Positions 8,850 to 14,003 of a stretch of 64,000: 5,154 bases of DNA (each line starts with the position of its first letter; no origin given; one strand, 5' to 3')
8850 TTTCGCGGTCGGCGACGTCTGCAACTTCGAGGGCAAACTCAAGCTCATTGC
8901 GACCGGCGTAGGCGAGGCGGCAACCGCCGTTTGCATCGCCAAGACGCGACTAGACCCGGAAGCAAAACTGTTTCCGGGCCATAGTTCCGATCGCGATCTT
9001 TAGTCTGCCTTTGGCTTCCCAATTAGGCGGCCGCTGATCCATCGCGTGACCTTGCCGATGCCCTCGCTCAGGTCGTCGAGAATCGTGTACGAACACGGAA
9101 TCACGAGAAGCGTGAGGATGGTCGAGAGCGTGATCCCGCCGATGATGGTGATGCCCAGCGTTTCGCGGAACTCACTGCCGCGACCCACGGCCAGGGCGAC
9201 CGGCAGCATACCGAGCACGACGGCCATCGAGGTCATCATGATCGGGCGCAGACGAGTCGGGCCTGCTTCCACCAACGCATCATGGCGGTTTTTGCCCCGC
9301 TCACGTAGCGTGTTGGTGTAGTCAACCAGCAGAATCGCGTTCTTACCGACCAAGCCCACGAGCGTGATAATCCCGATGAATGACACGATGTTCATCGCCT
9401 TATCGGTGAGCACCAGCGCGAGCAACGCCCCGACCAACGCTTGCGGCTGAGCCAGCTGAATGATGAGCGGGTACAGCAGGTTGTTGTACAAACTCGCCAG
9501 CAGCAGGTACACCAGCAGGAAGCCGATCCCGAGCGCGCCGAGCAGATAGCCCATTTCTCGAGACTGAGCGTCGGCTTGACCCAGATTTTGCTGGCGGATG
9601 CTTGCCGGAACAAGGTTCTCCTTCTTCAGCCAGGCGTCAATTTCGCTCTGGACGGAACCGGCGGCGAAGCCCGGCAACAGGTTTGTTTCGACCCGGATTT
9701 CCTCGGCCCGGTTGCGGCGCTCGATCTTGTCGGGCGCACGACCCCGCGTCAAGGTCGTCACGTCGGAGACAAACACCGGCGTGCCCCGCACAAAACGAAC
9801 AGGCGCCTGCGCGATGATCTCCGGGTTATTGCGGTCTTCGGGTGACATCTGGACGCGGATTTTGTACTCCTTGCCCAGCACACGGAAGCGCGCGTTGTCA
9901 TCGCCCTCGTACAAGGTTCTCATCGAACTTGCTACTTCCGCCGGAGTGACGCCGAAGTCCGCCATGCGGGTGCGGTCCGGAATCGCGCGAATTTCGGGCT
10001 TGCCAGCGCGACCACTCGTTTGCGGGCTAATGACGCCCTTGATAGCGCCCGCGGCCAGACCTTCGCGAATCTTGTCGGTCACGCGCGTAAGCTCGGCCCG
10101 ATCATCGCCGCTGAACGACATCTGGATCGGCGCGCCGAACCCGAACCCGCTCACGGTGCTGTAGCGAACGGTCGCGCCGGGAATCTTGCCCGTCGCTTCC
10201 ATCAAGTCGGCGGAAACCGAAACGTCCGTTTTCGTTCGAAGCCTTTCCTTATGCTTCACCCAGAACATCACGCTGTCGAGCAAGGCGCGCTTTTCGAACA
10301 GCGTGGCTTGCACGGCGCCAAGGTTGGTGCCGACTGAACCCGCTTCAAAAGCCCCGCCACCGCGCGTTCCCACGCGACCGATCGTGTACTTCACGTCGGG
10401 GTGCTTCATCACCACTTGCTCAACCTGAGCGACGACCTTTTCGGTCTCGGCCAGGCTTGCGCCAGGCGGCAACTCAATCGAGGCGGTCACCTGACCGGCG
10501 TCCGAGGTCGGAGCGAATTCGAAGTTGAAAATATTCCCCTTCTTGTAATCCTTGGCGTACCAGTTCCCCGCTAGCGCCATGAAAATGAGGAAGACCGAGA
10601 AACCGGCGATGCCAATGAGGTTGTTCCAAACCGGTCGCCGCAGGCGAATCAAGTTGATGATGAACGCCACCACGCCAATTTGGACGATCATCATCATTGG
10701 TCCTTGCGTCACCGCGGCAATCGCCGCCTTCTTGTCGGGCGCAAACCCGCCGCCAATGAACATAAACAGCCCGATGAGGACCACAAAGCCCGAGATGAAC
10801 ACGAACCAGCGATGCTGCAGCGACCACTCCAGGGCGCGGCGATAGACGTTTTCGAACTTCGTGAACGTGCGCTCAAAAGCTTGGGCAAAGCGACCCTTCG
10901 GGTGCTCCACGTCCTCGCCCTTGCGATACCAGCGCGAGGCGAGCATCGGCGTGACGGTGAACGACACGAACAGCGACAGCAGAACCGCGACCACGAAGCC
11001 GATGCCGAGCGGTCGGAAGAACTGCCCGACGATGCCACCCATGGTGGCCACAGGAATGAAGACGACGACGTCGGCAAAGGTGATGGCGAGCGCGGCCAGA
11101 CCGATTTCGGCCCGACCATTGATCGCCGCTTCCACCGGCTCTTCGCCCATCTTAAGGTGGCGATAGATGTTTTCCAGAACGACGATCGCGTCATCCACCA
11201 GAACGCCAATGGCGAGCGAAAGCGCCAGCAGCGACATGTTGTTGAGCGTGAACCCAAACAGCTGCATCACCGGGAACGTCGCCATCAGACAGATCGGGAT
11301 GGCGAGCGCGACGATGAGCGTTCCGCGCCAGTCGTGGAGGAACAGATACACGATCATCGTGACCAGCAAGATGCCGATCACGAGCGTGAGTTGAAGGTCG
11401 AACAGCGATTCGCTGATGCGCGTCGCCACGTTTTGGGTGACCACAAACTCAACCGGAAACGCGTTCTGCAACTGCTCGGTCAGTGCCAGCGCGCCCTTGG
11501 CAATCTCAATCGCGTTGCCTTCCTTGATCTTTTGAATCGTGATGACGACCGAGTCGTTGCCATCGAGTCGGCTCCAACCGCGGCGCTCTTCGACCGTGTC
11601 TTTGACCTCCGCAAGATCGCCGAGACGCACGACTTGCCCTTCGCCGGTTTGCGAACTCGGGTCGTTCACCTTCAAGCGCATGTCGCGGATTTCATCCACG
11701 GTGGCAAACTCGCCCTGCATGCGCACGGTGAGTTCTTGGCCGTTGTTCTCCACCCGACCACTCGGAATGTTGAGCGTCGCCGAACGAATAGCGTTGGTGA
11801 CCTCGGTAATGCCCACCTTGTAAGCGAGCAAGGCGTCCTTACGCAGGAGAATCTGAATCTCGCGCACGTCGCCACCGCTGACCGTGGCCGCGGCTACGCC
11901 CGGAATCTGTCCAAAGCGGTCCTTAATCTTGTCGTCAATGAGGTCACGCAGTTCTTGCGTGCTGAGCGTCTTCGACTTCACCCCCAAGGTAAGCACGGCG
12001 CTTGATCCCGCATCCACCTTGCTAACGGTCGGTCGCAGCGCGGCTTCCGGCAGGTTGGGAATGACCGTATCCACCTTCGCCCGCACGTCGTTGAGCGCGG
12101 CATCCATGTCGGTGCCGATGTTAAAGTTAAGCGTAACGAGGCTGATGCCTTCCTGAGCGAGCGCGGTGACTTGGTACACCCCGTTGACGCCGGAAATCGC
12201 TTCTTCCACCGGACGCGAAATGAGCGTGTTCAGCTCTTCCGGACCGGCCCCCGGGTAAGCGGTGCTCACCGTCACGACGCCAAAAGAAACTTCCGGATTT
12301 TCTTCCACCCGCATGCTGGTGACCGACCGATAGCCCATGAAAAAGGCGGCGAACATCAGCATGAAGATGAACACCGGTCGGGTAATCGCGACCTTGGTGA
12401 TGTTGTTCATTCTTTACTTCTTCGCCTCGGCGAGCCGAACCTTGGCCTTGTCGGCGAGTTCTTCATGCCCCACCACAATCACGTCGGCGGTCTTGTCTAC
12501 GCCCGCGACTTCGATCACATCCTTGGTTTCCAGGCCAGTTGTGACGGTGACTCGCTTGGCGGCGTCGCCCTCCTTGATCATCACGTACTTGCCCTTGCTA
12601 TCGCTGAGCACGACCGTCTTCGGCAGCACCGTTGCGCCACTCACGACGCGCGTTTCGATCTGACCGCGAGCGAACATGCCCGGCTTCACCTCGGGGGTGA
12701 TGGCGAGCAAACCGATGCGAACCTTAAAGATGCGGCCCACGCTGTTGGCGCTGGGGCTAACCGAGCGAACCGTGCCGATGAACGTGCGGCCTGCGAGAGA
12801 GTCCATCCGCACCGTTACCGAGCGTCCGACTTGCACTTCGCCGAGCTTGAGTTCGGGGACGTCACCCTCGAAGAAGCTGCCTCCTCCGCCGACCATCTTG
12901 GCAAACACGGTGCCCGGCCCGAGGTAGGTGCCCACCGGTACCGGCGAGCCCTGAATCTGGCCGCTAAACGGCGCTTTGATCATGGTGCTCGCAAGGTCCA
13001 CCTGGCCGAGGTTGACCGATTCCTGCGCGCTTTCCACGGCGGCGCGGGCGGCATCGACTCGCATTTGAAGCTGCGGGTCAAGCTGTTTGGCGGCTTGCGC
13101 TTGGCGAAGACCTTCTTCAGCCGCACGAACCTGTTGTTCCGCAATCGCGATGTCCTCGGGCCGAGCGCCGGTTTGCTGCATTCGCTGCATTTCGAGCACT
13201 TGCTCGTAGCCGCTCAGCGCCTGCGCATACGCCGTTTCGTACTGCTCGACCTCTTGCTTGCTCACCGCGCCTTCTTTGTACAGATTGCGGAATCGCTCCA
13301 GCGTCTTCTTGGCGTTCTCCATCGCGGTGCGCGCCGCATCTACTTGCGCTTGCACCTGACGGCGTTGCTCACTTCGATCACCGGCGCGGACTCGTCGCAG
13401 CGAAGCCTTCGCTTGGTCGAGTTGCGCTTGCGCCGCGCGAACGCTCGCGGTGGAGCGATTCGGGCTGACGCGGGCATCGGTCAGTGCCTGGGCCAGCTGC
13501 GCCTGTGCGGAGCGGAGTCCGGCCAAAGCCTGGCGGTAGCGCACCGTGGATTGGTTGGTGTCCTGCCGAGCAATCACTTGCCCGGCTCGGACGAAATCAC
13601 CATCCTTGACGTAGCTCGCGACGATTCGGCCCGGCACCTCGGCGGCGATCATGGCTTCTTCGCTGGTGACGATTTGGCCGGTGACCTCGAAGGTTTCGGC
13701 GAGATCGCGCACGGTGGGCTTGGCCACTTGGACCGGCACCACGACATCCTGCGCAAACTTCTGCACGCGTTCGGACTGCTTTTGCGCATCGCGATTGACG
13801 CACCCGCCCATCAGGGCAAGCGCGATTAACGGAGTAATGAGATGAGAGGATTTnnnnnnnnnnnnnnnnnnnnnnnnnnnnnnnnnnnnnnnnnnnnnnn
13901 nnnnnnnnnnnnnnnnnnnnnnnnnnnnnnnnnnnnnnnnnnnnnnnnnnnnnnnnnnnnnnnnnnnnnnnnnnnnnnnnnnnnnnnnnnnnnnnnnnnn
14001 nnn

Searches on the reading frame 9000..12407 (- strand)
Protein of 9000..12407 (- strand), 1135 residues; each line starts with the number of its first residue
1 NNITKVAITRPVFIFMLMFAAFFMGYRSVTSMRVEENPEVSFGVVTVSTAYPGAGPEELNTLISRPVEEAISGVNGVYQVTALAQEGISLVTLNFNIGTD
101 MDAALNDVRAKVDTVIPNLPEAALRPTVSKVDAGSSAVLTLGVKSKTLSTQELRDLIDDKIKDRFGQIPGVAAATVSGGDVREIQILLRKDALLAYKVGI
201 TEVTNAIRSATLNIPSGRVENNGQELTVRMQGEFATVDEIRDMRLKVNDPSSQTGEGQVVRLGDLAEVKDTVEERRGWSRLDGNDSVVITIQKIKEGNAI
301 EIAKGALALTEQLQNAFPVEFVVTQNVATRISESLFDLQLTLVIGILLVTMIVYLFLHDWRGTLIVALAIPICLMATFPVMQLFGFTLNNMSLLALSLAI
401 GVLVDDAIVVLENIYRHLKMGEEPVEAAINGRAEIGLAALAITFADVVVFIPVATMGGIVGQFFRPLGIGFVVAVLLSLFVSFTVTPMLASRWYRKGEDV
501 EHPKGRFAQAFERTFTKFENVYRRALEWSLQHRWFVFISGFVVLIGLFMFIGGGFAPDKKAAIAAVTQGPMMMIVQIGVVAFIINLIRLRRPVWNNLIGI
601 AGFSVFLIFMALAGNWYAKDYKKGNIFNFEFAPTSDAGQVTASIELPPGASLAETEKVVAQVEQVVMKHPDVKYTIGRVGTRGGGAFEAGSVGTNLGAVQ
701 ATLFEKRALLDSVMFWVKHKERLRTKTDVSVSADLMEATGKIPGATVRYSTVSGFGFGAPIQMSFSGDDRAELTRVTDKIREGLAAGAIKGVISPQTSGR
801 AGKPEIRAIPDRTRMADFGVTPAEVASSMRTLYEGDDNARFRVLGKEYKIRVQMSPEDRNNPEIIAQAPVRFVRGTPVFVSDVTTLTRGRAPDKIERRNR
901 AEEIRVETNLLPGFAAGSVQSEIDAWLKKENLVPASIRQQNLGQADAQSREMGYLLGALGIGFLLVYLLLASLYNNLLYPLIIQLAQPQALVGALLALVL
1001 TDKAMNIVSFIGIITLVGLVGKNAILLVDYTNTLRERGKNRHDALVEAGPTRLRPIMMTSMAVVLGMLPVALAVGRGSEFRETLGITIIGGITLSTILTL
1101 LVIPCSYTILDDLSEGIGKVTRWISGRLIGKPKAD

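Call 29: search_protein_families(library=pfam, proteins=[window:9000-12407:-], max_evalue=0.00001)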
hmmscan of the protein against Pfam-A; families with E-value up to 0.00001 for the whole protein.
window:9000-12407:- (1135 aa): 1 family
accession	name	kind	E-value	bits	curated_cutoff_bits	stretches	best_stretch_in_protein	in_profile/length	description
PF00873.25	ACR_tran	-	6.9e-246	819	28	2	4-561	2-558/1021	AcrB/AcrD/AcrF family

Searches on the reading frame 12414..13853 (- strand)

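Call 29: search_protein_families(library=pfam, proteins=[window:12414-13853:-], max_evalue=0.00001)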
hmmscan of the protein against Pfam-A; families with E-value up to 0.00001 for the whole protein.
window:12414-13853:- (479 aa): 3 families
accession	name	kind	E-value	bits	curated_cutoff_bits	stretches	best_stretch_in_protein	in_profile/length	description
PF16576.10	HlyD_D23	-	7.4e-19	68.3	30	1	281-395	101-214/214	Barrel-sandwich domain of CusB or HlyD membrane-fusion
PF13437.12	HlyD_3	-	2e-12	48.2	22.2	1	292-391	2-105/106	HlyD family secretion protein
PF13533.13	Biotin_lipoyl_2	-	6.4e-06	26.3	29.8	0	69-96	3-30/32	Biotin-lipoyl like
